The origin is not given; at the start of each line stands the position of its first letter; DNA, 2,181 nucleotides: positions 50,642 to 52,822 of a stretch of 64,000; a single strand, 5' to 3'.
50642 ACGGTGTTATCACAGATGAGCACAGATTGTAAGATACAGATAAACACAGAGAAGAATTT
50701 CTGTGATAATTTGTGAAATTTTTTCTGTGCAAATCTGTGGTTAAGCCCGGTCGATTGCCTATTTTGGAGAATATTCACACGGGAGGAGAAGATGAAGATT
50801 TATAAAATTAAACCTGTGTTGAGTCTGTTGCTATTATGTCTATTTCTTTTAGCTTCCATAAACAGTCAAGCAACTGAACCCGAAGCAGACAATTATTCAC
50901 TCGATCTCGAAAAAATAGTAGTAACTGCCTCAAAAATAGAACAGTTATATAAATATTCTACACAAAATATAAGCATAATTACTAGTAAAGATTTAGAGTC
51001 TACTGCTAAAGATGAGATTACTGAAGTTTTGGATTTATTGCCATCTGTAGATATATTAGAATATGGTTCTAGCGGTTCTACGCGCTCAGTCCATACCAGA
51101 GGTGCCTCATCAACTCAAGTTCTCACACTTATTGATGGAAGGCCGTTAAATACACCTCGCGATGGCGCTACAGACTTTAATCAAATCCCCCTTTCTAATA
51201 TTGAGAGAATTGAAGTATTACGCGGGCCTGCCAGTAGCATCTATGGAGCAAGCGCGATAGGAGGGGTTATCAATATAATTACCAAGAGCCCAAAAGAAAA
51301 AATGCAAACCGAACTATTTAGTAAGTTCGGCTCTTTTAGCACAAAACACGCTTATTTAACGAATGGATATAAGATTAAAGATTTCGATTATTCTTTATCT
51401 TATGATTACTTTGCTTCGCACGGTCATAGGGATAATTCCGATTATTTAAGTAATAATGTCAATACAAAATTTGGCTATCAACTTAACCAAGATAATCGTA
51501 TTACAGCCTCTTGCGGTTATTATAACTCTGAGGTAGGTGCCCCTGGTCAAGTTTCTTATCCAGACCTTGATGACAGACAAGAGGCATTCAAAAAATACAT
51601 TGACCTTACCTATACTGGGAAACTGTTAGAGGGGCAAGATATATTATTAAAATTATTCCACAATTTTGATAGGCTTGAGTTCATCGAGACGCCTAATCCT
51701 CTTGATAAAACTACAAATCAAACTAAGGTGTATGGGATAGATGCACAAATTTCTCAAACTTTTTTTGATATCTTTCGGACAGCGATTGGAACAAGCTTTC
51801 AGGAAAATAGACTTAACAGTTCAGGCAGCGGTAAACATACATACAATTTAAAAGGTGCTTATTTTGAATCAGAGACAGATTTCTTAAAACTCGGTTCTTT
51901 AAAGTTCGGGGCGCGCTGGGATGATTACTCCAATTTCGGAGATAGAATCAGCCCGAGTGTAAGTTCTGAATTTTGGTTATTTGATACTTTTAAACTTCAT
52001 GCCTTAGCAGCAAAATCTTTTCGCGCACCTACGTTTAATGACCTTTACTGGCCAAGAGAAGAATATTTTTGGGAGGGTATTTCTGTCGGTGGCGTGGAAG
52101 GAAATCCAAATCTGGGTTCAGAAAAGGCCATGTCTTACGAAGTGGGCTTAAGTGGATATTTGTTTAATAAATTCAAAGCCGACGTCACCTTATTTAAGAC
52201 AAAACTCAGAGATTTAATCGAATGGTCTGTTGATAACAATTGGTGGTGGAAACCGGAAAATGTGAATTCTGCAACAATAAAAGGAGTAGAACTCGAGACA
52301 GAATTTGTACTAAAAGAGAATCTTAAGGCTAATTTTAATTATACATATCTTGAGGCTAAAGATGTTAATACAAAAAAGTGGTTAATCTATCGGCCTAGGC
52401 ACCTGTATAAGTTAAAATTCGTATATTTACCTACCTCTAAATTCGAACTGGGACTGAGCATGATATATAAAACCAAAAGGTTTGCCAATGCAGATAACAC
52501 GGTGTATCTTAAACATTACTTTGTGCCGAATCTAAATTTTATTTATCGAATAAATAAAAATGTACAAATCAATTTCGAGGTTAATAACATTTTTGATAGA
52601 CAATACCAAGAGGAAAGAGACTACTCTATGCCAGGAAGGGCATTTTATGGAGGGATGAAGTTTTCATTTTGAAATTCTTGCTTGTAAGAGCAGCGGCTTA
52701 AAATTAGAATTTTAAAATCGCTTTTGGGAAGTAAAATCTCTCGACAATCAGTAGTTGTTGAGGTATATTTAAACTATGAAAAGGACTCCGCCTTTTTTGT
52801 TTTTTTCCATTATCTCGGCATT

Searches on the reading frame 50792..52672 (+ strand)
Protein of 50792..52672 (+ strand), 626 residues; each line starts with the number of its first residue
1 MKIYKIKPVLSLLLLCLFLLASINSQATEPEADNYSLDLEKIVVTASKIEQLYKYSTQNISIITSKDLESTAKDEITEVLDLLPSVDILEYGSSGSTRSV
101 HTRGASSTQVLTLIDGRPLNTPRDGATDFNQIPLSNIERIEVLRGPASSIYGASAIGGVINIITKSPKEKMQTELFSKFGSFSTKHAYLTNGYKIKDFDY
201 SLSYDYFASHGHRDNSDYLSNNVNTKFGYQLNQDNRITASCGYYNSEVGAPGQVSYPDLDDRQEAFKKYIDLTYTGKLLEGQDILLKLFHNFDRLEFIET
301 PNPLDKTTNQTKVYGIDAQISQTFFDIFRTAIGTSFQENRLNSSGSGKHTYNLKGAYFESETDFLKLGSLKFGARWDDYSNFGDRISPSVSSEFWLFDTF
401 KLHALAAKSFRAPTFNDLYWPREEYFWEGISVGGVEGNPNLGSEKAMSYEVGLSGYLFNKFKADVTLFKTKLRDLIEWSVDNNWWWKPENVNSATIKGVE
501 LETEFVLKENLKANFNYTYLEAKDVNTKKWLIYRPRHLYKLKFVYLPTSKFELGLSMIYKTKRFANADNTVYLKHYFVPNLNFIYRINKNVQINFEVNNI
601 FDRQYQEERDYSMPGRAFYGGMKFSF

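Call 79: search_protein_families(library=pfam, proteins=[window:50792-52672:+], max_evalue=0.00001)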
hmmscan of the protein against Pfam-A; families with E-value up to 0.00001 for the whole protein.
window:50792-52672:+ (626 aa): 2 families
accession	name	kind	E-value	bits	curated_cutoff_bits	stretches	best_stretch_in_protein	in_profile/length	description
PF00593.30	TonB_dep_Rec_b-barrel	-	9.8e-42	144.7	27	1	188-600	51-436/436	TonB dependent receptor-like, beta-barrel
PF07715.20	Plug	-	8.4e-28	97.5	23.9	1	56-159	5-107/107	TonB-dependent Receptor Plug Domain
